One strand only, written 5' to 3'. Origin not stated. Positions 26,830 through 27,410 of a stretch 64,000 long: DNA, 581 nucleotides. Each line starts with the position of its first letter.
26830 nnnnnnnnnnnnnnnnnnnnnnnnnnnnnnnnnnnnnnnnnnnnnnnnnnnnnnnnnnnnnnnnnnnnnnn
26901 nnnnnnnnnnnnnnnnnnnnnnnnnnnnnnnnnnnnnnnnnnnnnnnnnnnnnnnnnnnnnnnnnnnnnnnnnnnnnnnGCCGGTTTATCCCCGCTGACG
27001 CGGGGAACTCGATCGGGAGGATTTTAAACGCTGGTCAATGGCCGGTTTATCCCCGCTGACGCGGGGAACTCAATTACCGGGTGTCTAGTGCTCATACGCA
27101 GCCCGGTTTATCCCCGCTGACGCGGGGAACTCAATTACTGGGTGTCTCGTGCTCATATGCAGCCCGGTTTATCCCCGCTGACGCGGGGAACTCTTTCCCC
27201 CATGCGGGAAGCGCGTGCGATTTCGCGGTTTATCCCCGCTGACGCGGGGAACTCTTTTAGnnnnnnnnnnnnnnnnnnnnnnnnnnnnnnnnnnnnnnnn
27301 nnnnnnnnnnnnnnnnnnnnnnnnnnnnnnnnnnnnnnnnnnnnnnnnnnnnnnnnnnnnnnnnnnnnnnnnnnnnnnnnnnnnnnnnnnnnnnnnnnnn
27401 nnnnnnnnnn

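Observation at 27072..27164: Two adjacent spacers are variants of the same protospacer, differing at three sites spaced 9 nt apart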

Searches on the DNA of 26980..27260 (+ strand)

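Call 4: search_dna_similar(query=window:27072-27104:+, collection=phages, mode=distant, max_evalue=10, max_rows=40)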
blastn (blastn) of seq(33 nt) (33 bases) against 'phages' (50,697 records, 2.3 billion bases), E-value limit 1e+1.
Records with a match: 1; places in all: 1; records where one place covers at least 80% of the query: 0.
Best place of each record, by identity: 90-95% 1.
By first word of the organism name: Bacteriophage 1.
By host as written in the record: - 1.
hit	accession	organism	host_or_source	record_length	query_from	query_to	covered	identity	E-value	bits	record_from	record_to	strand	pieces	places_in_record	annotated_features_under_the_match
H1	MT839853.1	Bacteriophage sp.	human fecal samples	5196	10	31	67%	90.9%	4e+0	32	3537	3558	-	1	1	record has no annotation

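Call 6: search_dna_similar(query=window:27072-27104:+, collection=plasmids, mode=distant, max_evalue=10, max_rows=40)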
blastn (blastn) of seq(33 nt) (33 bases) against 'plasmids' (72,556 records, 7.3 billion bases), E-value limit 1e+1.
No match.

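Call 7: search_dna_similar(query=window:26980-27260:+, collection=ecoli_genomes, mode=near, max_rows=40)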
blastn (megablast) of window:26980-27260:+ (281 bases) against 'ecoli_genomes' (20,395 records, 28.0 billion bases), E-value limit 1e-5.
Records with a match: 381; places in all: 634; records where one place covers at least 80% of the query: 70.
Genomes with a match: 381 of 5426; with a place that covers at least 80% of the query: 70. Places per genome that has any: lowest 1, median 1, highest 7. On chromosomes: 634 places; on plasmids: 0.
Best place of each record, by identity: >=99% 22; 95-99% 144; 90-95% 2; 80-90% 48; 60-80% 165.
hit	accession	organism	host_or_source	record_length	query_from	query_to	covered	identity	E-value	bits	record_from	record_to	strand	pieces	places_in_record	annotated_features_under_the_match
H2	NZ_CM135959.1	Escherichia coli strain NY1601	Chicken feces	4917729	3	275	97%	87.2%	6e-80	305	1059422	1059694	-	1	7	CRISPR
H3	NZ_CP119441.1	Escherichia coli O121 strain 201805972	Homo sapiens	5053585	3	275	97%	80.1%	3e-23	237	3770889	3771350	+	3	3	CRISPR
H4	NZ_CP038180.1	Escherichia coli strain 2 HS-C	Homo sapiens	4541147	2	277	98%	79.1%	2e-14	221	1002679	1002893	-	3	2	none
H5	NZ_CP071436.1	Escherichia coli strain EcPNK006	Homo sapiens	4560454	2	277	98%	79.1%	2e-14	221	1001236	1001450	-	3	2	none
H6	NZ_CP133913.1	Escherichia coli strain M23917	Homo sapiens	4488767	2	277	98%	79.1%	2e-14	221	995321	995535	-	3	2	none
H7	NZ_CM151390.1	Escherichia coli strain 11A20CPO008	Homo sapiens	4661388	2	277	98%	79.1%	2e-14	221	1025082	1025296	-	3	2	none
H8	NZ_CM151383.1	Escherichia coli strain 04A19CPO007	Homo sapiens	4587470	2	277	98%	79.1%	2e-14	221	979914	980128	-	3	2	none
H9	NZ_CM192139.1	Escherichia coli strain Ec-U7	Homo sapiens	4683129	2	277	98%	79.1%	2e-14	221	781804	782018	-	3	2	none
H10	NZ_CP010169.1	Escherichia coli strain H5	not applicable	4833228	3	276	98%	78.6%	9e-24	247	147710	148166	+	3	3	CRISPR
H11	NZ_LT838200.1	Escherichia coli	Homo sapiens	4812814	2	275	98%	76.8%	1e-17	187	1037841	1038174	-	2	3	CRISPR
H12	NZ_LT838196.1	Escherichia coli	Homo sapiens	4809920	2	275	98%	76.8%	1e-17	187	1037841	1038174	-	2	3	CRISPR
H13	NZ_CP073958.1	Escherichia coli strain MB46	Poultry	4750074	3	275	97%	77.0%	1e-31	145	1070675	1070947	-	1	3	CRISPR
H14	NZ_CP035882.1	Escherichia coli strain WS0115A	Homo sapiens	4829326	3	277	98%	76.3%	5e-16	154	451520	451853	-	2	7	CRISPR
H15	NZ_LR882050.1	Escherichia coli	Aves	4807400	3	277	98%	76.3%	5e-16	154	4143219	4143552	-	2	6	CRISPR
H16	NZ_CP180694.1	Escherichia coli strain CUPS04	Slaughterhouse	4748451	3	275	97%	76.7%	4e-12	150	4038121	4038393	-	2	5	CRISPR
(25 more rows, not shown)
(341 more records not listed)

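Call 8: get_annotated_region(hit=H2, flank=3000)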
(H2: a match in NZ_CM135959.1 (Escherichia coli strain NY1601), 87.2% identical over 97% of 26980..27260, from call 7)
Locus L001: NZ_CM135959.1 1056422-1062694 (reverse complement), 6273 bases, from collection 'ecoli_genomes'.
description: Escherichia coli strain NY1601 chromosome, whole genome shotgun sequence
organism: Escherichia coli strain NY1601 (NCBI taxid 562)
replicon: chromosome; assembly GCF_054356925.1
host: -; source: Chicken feces; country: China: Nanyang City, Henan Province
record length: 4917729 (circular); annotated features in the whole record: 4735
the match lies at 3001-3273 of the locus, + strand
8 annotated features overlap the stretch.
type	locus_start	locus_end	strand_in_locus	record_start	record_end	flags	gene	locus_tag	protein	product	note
CDS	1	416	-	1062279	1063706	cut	cysN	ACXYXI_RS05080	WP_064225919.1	sulfate adenylyltransferase subunit CysN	-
CDS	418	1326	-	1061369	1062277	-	cysD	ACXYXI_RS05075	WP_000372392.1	sulfate adenylyltransferase subunit CysD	-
CDS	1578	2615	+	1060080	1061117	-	iap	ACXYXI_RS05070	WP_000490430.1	alkaline phosphatase isozyme conversion aminopeptidase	-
direct_repeat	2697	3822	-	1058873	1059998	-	-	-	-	CRISPR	-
CDS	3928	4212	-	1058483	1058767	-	cas2e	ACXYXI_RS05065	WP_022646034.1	type I-E CRISPR-associated endoribonuclease Cas2e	-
CDS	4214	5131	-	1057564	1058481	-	cas1e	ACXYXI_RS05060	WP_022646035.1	type I-E CRISPR-associated endonuclease Cas1e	-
CDS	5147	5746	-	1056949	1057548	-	cas6e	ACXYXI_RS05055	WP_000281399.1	type I-E CRISPR-associated protein Cas6/Cse3/CasE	-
CDS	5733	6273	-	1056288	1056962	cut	cas5e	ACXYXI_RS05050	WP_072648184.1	type I-E CRISPR-associated protein Cas5/CasD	-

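Call 12: search_dna_similar(query=window:27072-27104:+, collection=ecoli_genomes, mode=distant, max_evalue=10, max_rows=60)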
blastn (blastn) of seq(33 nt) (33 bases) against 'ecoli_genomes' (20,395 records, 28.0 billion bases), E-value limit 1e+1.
Records with a match: 15; places in all: 15; records where one place covers at least 80% of the query: 15.
Genomes with a match: 15 of 5426; with a place that covers at least 80% of the query: 15. Places per genome that has any: lowest 1, median 1, highest 1. On chromosomes: 15 places; on plasmids: 0.
Best place of each record, by identity: >=99% 1; 90-95% 13; 80-90% 1.
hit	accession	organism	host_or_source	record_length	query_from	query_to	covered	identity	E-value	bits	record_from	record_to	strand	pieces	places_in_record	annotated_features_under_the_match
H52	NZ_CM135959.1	Escherichia coli strain NY1601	Chicken feces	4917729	1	33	100%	100.0%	6e-8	61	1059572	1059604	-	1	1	CRISPR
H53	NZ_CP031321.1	Escherichia coli strain ST2350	Homo sapiens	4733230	1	33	100%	90.9%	1e-3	47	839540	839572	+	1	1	CRISPR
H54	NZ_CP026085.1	Escherichia coli strain DH5alpha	-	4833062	1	33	100%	90.9%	1e-3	47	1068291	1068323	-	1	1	CRISPR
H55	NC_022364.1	Escherichia coli LY180 strain LY180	-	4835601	1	33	100%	90.9%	1e-3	47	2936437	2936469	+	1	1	CRISPR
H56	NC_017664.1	Escherichia coli W strain W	-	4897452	1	33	100%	90.9%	1e-3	47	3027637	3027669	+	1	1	CRISPR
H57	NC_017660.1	Escherichia coli KO11FL strain KO11FL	-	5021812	1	33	100%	90.9%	1e-3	47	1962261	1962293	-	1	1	CRISPR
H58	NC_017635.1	Escherichia coli W strain W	-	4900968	1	33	100%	90.9%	1e-3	47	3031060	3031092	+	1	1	CRISPR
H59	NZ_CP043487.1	Escherichia coli strain AQ15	missing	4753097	1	33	100%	90.9%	1e-3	47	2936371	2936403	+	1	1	CRISPR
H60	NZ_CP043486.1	Escherichia coli strain SL112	missing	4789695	1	33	100%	90.9%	1e-3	47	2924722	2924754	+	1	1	CRISPR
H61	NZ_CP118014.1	Escherichia coli strain B-766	Homo sapiens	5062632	1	33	100%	90.9%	1e-3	47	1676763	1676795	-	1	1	CRISPR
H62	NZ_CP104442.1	Escherichia coli strain HBUT-L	missing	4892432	1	33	100%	90.9%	1e-3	47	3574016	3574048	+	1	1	CRISPR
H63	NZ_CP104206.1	Escherichia coli strain hubt-sl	missing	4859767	1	33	100%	90.9%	1e-3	47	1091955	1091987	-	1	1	CRISPR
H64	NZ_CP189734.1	Escherichia coli strain EC16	hand (human)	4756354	1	33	100%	90.9%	1e-3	47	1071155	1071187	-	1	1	CRISPR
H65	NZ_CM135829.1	Escherichia coli strain DH5alpha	missing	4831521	1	33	100%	90.9%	1e-3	47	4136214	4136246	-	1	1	CRISPR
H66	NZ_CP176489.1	Escherichia coli strain N1420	Homo sapiens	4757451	1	33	100%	87.9%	1e-2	43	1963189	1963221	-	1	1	hypothetical protein (x2)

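Call 13: get_annotated_region(hit=H66, flank=6000)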
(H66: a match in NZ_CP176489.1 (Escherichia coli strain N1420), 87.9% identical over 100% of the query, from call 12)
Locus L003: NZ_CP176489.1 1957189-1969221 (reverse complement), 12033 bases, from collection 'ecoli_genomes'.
description: Escherichia coli strain N1420 chromosome, complete genome
organism: Escherichia coli strain N1420 (NCBI taxid 562)
replicon: chromosome; assembly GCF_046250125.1
host: Homo sapiens; source: -; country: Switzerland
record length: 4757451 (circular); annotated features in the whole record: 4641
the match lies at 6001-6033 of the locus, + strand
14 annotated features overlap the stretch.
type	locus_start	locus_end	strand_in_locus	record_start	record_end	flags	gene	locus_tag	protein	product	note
CDS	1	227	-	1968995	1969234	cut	yecH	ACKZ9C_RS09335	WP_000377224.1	YecH family metal-binding protein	-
CDS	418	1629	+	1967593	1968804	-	tyrP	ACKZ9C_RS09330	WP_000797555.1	tyrosine transporter TyrP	-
CDS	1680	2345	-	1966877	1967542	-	yecA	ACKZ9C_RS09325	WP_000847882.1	UPF0149 family protein YecA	-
CDS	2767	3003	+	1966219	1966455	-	-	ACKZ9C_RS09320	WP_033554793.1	hypothetical protein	-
CDS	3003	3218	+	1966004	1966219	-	yidD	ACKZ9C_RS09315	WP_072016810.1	membrane protein insertion efficiency factor YidD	-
CDS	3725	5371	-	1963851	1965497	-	-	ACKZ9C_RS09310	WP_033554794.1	hypothetical protein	-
CDS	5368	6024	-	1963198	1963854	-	-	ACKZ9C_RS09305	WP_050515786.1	hypothetical protein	-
CDS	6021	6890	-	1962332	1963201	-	-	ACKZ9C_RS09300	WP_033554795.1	hypothetical protein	-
CDS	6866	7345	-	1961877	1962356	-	-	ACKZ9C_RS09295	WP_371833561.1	hypothetical protein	-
CDS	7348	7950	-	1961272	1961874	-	-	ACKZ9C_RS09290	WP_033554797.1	DUF4376 domain-containing protein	-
CDS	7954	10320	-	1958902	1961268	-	-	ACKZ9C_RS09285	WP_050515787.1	phage tail protein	-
CDS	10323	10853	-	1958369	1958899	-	-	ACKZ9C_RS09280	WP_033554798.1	phage tail protein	-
CDS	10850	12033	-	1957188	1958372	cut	-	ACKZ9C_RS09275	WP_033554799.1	baseplate J/gp47 family protein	-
CDS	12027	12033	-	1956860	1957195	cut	-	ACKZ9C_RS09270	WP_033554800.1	DUF2590 family protein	-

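Call 14: get_annotated_region(hit=H56, flank=1500)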
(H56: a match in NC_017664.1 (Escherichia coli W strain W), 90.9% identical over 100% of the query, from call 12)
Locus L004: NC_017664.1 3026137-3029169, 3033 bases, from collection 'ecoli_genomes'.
description: Escherichia coli W, complete sequence
organism: Escherichia coli W strain W (NCBI taxid 566546)
replicon: chromosome; assembly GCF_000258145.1
host: -; source: -; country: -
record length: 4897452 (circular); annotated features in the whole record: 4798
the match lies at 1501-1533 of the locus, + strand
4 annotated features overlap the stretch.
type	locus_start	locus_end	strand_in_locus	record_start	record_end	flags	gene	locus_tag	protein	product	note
CDS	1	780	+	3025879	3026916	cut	iap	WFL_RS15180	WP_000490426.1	alkaline phosphatase isozyme conversion aminopeptidase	-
direct_repeat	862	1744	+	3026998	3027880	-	-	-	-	CRISPR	-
CDS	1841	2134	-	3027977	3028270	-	cas2e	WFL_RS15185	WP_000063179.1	type I-E CRISPR-associated endoribonuclease Cas2e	-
CDS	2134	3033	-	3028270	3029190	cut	cas1e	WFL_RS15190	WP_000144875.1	type I-E CRISPR-associated endonuclease Cas1e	-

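Call 52: search_dna_similar(query=window:27133-27165:+, collection=ecoli_genomes, mode=distant, max_evalue=10, max_rows=60, rows=spread)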
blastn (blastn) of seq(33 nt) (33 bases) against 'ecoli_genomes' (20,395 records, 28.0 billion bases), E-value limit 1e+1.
Records with a match: 22; places in all: 22; records where one place covers at least 80% of the query: 22.
Genomes with a match: 22 of 5426; with a place that covers at least 80% of the query: 22. Places per genome that has any: lowest 1, median 1, highest 1. On chromosomes: 22 places; on plasmids: 0.
Best place of each record, by identity: >=99% 2; 95-99% 6; 90-95% 14.
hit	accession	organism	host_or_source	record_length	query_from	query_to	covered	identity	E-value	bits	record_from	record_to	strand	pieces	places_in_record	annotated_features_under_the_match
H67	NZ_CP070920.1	Escherichia coli strain 40EC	Homo sapiens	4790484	1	33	100%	100.0%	6e-8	61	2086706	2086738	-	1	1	hypothetical protein (x2)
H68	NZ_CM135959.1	Escherichia coli strain NY1601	Chicken feces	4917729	1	33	100%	100.0%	6e-8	61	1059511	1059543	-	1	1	CRISPR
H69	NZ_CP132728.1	Escherichia coli strain LZSFT34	-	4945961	1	33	100%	97.0%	2e-6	56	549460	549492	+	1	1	baseplate complex protein | hypothetical protein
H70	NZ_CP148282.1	Escherichia coli strain Z1323PEC0010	Dog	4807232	1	33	100%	97.0%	2e-6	56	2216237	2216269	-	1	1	hypothetical protein (x2)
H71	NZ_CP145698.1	Escherichia coli strain S1-KEN-03-A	Homo sapiens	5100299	1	33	100%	97.0%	2e-6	56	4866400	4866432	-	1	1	hypothetical protein (x2)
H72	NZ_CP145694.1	Escherichia coli strain S1-KEN-04-A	Homo sapiens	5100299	1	33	100%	97.0%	2e-6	56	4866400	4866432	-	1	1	hypothetical protein (x2)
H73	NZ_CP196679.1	Escherichia coli strain 99RCEF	Fregata magnificens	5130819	1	33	100%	97.0%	2e-6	56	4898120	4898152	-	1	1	hypothetical protein (x2)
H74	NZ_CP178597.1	Escherichia coli strain ZF8-1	chicken feces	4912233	1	33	100%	97.0%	2e-6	56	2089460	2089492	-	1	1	hypothetical protein (x2)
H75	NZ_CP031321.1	Escherichia coli strain ST2350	Homo sapiens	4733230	1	33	100%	93.9%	3e-5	52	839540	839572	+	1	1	CRISPR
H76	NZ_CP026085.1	Escherichia coli strain DH5alpha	-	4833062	1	33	100%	93.9%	3e-5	52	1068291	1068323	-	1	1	CRISPR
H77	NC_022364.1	Escherichia coli LY180 strain LY180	-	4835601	1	33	100%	93.9%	3e-5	52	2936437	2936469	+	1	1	CRISPR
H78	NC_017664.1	Escherichia coli W strain W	-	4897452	1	33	100%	93.9%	3e-5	52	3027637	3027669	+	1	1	CRISPR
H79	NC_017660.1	Escherichia coli KO11FL strain KO11FL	-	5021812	1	33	100%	93.9%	3e-5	52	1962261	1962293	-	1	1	CRISPR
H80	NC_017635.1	Escherichia coli W strain W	-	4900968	1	33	100%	93.9%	3e-5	52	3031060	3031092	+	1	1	CRISPR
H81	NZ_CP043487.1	Escherichia coli strain AQ15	missing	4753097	1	33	100%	93.9%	3e-5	52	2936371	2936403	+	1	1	CRISPR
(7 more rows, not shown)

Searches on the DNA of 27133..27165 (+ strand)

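Call 5: search_dna_similar(query=window:27133-27165:+, collection=phages, mode=distant, max_evalue=10, max_rows=40)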
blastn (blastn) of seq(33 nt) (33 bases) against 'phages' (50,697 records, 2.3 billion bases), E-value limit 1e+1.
No match.
